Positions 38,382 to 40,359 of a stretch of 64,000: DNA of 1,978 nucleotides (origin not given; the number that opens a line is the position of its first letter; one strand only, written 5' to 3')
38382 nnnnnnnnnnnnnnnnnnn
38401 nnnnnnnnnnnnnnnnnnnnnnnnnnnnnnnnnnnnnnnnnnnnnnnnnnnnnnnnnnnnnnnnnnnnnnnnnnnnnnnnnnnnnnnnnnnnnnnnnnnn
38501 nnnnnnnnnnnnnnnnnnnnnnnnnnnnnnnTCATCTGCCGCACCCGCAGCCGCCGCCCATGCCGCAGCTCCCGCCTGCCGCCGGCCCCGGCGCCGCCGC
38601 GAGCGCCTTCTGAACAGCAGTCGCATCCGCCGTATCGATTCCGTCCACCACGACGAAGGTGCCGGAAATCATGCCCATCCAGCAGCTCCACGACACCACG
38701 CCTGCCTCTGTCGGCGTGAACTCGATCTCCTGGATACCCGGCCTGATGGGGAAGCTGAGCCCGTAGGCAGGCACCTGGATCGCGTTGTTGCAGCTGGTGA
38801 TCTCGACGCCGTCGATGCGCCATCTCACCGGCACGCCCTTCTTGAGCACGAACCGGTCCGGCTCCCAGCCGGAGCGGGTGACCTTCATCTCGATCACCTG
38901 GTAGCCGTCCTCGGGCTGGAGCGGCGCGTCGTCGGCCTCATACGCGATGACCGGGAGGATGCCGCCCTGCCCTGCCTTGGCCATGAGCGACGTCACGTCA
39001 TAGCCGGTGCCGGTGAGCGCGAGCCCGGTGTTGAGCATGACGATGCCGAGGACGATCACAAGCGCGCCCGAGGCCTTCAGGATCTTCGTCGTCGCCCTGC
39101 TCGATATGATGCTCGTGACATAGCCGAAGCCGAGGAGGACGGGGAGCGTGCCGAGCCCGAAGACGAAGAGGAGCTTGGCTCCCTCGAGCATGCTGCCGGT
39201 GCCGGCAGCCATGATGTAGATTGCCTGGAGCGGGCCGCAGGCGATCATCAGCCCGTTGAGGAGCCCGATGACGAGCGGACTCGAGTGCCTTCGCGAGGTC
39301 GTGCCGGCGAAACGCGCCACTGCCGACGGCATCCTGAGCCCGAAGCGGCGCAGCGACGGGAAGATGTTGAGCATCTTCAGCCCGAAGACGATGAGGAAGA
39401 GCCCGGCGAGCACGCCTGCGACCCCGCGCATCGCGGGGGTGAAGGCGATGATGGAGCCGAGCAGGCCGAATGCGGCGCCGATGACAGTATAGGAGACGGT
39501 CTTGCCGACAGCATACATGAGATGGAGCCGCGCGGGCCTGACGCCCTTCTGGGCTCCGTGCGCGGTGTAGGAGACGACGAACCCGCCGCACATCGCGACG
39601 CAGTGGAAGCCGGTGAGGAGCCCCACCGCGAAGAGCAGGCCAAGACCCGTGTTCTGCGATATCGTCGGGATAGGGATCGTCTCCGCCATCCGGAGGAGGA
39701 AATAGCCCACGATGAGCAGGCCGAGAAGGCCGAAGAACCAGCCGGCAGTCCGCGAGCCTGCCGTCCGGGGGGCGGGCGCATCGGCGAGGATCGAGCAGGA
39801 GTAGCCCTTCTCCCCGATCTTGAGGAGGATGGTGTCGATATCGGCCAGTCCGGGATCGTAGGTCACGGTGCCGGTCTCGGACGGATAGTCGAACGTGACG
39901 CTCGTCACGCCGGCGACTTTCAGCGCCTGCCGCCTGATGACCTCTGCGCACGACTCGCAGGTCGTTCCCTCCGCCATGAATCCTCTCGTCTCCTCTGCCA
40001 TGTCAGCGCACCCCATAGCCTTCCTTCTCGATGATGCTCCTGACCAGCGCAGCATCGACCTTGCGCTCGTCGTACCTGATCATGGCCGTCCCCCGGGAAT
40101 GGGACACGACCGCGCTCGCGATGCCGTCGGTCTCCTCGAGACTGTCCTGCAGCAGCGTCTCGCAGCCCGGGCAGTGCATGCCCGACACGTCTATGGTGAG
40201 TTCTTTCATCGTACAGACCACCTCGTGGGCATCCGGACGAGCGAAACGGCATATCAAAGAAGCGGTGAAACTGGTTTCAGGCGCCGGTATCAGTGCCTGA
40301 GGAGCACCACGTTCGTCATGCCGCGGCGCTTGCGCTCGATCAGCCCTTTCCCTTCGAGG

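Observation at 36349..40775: Copper-homeostasis operon with an HMA-permease-cupredoxin fusion and a membrane-embedded wHTH regulator bearing a CxxxxxCP loop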

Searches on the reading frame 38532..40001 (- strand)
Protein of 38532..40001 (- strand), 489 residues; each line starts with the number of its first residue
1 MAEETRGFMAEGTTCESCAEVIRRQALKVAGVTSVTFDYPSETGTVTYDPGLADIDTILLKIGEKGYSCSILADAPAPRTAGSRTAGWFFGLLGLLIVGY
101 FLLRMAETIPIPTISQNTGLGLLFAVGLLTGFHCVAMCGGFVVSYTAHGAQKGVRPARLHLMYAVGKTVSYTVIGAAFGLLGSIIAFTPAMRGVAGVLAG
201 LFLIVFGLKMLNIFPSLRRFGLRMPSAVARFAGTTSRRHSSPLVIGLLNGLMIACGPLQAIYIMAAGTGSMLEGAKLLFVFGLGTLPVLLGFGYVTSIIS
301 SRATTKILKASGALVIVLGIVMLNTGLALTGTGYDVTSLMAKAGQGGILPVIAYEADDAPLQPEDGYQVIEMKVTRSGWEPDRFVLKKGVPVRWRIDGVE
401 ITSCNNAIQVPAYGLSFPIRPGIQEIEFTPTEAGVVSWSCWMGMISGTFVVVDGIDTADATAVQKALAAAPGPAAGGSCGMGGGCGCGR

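Call 3: search_protein_families(library=pfam, proteins=[window:38532-40001:-], max_evalue=0.1)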
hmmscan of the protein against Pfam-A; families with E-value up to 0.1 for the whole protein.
window:38532-40001:- (489 aa): 3 families
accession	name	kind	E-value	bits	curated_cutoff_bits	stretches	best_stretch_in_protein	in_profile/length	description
PF13386.12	DsbD_2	-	1.1e-44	153.2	24.9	1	123-321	2-199/199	Cytochrome C biogenesis protein transmembrane region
PF00403.32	HMA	-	2.5e-10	41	24.8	1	8-67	2-61/62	Heavy-metal-associated domain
PF02683.22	DsbD_TM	-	5.4e-07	29.6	27.1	1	121-323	6-215/219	Cytochrome C biogenesis protein transmembrane domain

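Call 4: search_protein_families(library=ncbifam, proteins=[window:38532-40001:-], max_evalue=0.1)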
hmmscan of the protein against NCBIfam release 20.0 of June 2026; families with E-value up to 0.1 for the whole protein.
window:38532-40001:- (489 aa): 10 families
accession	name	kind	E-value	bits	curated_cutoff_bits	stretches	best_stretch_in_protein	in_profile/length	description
NF041115.1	UxxU_metal_bind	equivalog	3.1e-08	33.6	95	1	10-72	10-72/74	metal-binding (seleno)protein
NF033556.1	MerTP_fusion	equivalog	2.4e-07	30.6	180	1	8-68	124-184/186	mercuric transport protein MerTP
NF045683.1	MerT_CopZ_Se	exception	2.7e-06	27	375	1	10-72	168-230/235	MerT/CopZ fusion-like heavy metal transport selenoprotein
NF033795.1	chaper_CopZ_Bs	exception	3.1e-06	27.3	91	1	11-68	7-64/66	copper chaperone CopZ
NF033794.2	chaper_CopZ_Eh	exception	6.7e-06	26.1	95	1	8-70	4-66/68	copper chaperone CopZ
NF047957.1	CopZ_AFE_1862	equivalog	1e-05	25.9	85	1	11-68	6-60/62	CopZ family metallochaperone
NF010311.1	PRK13748.1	subfamily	3.2e-05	23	600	1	10-77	5-71/560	mercury(II) reductase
NF001419.0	PRK00293.1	subfamily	0.0016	17.1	330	1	151-324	206-383/574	protein-disulfide reductase DsbD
TIGR02052.1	MerP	equivalog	0.0076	16.7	92.55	1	11-71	30-90/92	mercury resistance system periplasmic binding protein MerP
TIGR00003.1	TIGR00003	subfamily_domain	0.034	14.4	62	0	8-68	4-64/66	copper ion binding protein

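Call 11: find_homologous_proteins(query=window:38532-40001:-, max_evalue=0.00001)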
Query window:38532-40001:- (489 aa): 6536 proteins with E <= 0.00001 among 8000 candidates; the best 120 are listed.
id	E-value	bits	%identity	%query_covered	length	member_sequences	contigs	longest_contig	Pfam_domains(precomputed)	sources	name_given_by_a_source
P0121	0.0e+0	1077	100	100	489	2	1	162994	PF00403.33,PF02683.23,PF13386.13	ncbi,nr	ncbi:sulfite exporter TauE/SafE family protein [Candidatus Woesearchaeota archaeon]|nr:sulfite expor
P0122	2.8e-215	734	56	97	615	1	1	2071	PF00403.33,PF13473.13,PF02683.23,PF13386.13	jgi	-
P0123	9.3e-213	726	58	96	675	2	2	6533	PF00403.33,PF02683.23,PF13386.13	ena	-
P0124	3.7e-206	704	57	95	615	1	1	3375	PF00403.33,PF13473.13,PF02683.23,PF13386.13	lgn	-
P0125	1.5e-202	692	64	96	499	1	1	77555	PF00403.33,PF02683.23,PF13386.13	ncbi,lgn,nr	ncbi:sulfite exporter TauE/SafE family protein [Candidatus Woesearchaeota archaeon]|nr:sulfite expor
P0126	1.0e-201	689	58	98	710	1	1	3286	PF00403.33,PF02683.23,PF13386.13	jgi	jgi:sulfite exporter TauE/SafE/copper chaperone CopZ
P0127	5.2e-201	687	64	96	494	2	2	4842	PF00403.33,PF13473.13,PF02683.23,PF13386.13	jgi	-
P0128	4.5e-200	684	62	94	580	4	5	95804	PF00403.33,PF13473.13,PF13386.13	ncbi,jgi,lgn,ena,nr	ncbi:MAG TPA: sulfite exporter TauE/SafE family protein [Candidatus Nanoarchaeia archaeon]|nr:sulfit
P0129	1.0e-199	683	62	99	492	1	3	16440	PF00403.33,PF02683.23,PF13386.13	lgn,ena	-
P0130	8.0e-199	680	64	97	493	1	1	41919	PF00403.33,PF02683.23,PF13386.13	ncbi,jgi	jgi:sulfite exporter TauE/SafE/copper chaperone CopZ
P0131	3.7e-198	677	60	96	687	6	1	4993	PF00403.33,PF02683.23,PF13386.13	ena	-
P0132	6.5e-198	677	62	96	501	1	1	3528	PF00403.33,PF13386.13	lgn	-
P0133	1.2e-197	676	63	96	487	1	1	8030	PF00403.33,PF02683.23,PF13386.13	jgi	jgi:sulfite exporter TauE/SafE/copper chaperone CopZ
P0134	1.5e-197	675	58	95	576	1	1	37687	PF00403.33,PF13473.13,PF13386.13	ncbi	-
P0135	7.6e-197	673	62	98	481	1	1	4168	PF00403.33,PF13386.13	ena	-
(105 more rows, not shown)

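Call 43: predict_structure(alignment_id=A3)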
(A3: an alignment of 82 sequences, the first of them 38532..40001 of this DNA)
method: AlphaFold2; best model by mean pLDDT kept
length: 489 residues; sequences in the alignment: 82
mean_pLDDT: 76.7   pTM: 0.48
mean pLDDT of the five models: 76.7, 74.7, 69.0, 68.1, 64.8
residues with pLDDT >= 90: 124; 70-90: 223; 50-70: 109; < 50: 33
segments of 3 or more residues with pLDDT < 50: 78-80, 344-359, 480-489
pLDDT, mean of each block of 10 residues (from residue 1): 89 83 96 93 94 96 91 59 70 81 74 58 76 70 71 82 76 71 72 80 84 81 69 59 58 59 69 79 77 63 74 83 79 65 43 38 81 90 94 96 90 94 97 93 85 87 87 62 38
secondary structure, 60 per line:
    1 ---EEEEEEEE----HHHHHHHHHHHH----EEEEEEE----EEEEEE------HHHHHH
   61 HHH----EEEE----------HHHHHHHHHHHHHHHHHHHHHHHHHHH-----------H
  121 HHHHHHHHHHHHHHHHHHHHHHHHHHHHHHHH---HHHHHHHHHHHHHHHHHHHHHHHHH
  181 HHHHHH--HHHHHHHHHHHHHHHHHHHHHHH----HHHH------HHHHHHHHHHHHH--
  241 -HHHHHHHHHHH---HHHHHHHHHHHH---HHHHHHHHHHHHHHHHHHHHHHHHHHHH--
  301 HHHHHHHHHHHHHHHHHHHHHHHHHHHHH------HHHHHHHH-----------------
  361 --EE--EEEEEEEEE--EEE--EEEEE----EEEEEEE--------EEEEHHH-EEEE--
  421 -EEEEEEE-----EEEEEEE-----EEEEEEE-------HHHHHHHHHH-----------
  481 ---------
elements in order: E4-11 H16-27 E32-38 E43-48 H55-63 E68-71 H82-108 H120-152 H156-186 H189-211 H216-219 H226-238 H242-252 H256-267 H271-298 H301-329 H336-343 E367-375 E378-380 E383-387 E392-398 E407-410 E415-418 E422-428 E434-440 E446-452 H460-469

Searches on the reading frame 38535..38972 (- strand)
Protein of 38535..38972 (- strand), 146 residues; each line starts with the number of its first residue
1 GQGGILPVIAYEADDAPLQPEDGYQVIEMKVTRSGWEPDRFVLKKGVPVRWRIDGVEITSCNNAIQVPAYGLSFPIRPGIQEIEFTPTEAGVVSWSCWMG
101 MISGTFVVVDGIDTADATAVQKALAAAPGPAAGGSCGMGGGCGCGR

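Call 12: search_solved_structures(query=window:38535-38972:-, max_evalue=10, show_alignments=3)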
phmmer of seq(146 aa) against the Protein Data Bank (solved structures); distinct sequences matched with E-value up to 10: 5.
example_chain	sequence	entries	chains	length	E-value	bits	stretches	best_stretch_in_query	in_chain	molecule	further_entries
2mry_A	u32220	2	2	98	7.5e-11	45.4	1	18-108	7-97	Uncharacterized protein | CupA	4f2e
4f2f_A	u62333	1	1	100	3.7e-06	30.1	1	21-110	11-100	Cation-transporting ATPase, E1-E2 family protein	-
1iby_A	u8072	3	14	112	0.45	13.6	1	22-98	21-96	NITROSOCYANIN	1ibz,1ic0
3s8m_A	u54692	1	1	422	0.97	12.5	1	76-113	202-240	Enoyl-ACP Reductase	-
3lb5_A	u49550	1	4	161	2.1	11.5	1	44-88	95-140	Hit-like protein involved in cell-cycle regulation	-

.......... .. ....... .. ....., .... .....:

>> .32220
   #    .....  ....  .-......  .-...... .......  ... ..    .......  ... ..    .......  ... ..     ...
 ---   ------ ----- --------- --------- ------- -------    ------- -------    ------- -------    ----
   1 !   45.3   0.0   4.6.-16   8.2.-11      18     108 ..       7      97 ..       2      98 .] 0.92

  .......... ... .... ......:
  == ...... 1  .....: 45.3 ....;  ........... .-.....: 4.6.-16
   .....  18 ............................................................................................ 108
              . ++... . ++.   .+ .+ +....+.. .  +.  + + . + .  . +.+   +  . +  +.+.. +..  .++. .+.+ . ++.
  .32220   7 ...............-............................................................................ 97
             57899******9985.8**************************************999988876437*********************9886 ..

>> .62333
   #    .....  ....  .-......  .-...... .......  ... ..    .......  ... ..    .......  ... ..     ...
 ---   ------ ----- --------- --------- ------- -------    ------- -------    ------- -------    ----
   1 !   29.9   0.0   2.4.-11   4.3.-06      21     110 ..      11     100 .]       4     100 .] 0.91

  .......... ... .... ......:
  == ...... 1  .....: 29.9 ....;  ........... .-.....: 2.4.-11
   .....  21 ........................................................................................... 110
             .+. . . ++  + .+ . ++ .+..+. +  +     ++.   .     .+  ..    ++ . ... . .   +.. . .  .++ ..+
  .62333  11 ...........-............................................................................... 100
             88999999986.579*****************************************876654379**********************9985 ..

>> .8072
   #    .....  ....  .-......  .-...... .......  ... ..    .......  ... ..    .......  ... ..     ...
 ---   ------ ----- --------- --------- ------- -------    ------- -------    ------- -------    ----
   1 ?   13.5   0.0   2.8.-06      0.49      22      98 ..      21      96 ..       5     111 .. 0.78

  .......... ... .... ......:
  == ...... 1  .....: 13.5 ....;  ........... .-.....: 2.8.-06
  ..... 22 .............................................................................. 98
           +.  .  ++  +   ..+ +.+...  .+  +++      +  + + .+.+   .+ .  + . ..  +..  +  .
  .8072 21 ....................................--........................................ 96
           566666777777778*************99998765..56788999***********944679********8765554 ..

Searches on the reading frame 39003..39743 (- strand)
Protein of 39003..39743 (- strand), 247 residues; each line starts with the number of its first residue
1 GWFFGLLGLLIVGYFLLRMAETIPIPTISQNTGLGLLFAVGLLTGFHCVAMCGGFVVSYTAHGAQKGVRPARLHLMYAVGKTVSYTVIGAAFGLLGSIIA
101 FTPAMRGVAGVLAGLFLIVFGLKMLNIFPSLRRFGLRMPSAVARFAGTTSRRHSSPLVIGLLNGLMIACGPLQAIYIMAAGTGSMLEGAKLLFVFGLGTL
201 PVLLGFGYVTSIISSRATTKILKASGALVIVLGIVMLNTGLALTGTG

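Call 59: search_solved_structures(query=window:39003-39743:-, max_evalue=10, show_alignments=2)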
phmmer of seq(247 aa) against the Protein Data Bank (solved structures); distinct sequences matched with E-value up to 10: 0.

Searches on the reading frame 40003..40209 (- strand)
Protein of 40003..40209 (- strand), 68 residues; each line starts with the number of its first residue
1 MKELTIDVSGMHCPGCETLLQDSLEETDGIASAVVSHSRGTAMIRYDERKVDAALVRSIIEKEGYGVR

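Call 3: search_protein_families(library=pfam, proteins=[window:40003-40209:-], max_evalue=0.1)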
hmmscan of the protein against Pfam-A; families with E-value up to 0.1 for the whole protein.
window:40003-40209:- (68 aa): 4 families
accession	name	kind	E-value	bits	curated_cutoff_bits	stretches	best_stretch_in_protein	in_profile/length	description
PF00403.32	HMA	-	6.2e-13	49.4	24.8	1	5-65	1-61/62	Heavy-metal-associated domain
PF19991.5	HMA_2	-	6.7e-05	23.3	30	1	18-61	33-76/154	Heavy metal associated domain 2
PF19803.4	DUF6286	-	0.012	16.6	35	1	9-57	33-81/108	Family of unknown function (DUF6286)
PF01206.22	TusA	-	0.04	14.2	28.6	1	5-27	2-24/70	Sulfurtransferase TusA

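Call 4: search_protein_families(library=ncbifam, proteins=[window:40003-40209:-], max_evalue=0.1)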
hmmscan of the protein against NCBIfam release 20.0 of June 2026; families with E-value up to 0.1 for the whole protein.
window:40003-40209:- (68 aa): 12 families
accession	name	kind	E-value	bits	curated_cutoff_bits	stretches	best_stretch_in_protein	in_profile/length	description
NF033556.1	MerTP_fusion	equivalog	7.8e-14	51.7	180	1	2-67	120-185/186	mercuric transport protein MerTP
NF033795.1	chaper_CopZ_Bs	exception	3.4e-13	49.6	91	1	4-67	2-65/66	copper chaperone CopZ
NF041115.1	UxxU_metal_bind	equivalog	4.2e-10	39.6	95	1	3-56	5-58/74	metal-binding (seleno)protein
NF033794.2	chaper_CopZ_Eh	exception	5.2e-09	36.1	95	1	5-65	3-63/68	copper chaperone CopZ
NF047957.1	CopZ_AFE_1862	equivalog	2.1e-07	31.3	85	1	5-67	2-61/62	CopZ family metallochaperone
NF010311.1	PRK13748.1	subfamily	2.3e-07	30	600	1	5-66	2-62/560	mercury(II) reductase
TIGR02052.1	MerP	equivalog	9e-07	29.3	92.55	1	2-65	23-86/92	mercury resistance system periplasmic binding protein MerP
TIGR00003.1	TIGR00003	subfamily_domain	4.4e-06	26.8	62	1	5-67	3-65/66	copper ion binding protein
NF045683.1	MerT_CopZ_Se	exception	2.5e-05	23.8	375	1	3-60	163-221/235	MerT/CopZ fusion-like heavy metal transport selenoprotein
NF033553.1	MerP_Gpos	exception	0.00034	20.4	110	1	5-67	48-111/112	mercury resistance system substrate-binding protein MerP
NF007952.0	PRK10671.1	equivalog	0.00058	18.1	1316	1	7-67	108-165/838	copper-exporting P-type ATPase CopA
NF008262.1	PRK11033.1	equivalog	0.021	13.3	1005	1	5-67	44-104/731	zinc/cadmium/mercury/lead-transporting ATPase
